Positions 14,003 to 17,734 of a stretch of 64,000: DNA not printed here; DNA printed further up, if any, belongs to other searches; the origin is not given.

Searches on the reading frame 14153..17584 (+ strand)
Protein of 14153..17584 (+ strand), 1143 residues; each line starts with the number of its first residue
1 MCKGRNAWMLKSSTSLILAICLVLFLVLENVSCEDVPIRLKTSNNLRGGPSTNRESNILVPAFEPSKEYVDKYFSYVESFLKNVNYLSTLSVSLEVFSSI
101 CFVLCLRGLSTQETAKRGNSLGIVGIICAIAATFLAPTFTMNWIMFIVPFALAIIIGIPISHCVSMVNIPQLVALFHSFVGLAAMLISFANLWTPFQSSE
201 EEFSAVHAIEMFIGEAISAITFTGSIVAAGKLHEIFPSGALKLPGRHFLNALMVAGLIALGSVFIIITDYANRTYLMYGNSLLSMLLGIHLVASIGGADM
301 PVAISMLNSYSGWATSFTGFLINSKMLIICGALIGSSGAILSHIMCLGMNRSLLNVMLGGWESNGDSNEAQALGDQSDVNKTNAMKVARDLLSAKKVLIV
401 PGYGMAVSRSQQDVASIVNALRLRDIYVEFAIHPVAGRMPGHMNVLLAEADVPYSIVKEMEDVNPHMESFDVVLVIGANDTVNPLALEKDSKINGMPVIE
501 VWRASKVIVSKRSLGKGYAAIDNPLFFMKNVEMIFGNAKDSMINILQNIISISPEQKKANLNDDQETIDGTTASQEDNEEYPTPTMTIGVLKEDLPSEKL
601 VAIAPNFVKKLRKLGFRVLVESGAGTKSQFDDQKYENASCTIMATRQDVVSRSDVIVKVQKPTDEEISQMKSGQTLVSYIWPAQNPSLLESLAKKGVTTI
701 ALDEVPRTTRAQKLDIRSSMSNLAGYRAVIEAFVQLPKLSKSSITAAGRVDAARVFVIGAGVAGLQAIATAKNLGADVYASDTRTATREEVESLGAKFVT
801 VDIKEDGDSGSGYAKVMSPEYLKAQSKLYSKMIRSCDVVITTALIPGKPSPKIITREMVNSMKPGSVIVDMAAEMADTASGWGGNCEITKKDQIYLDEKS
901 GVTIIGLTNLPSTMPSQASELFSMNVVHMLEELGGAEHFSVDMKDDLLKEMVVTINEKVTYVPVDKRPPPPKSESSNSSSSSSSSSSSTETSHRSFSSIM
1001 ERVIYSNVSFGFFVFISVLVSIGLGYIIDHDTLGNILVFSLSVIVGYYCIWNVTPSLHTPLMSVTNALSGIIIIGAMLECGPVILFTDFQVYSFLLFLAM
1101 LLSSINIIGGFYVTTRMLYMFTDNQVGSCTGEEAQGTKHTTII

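Call 7: search_protein_families(library=pfam, proteins=[window:14153-17584:+])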
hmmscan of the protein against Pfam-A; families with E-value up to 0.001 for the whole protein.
window:14153-17584:+ (1143 aa): 5 families
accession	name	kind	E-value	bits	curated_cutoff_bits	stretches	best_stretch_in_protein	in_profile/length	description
PF02233.22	PNTB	-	1.5e-173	578.4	31.7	1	95-547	5-455/456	NAD(P) transhydrogenase beta subunit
PF01262.27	AlaDh_PNT_C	-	1.1e-61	208.4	23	1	728-961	1-213/214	Alanine dehydrogenase/PNT, C-terminal domain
PF05222.21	AlaDh_PNT_N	-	9.6e-43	146.1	30.4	1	589-724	1-136/136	Alanine dehydrogenase/PNT, N-terminal domain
PF12769.12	PNTB_4TM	-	1.3e-29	102.9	26.2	1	1036-1122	2-84/85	4TM region of pyridine nucleotide transhydrogenase, mitoch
PF02826.25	2-Hacid_dh_C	-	5.6e-07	29.5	25.1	0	748-802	32-86/178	D-isomer specific 2-hydroxyacid dehydrogenase, NAD binding domain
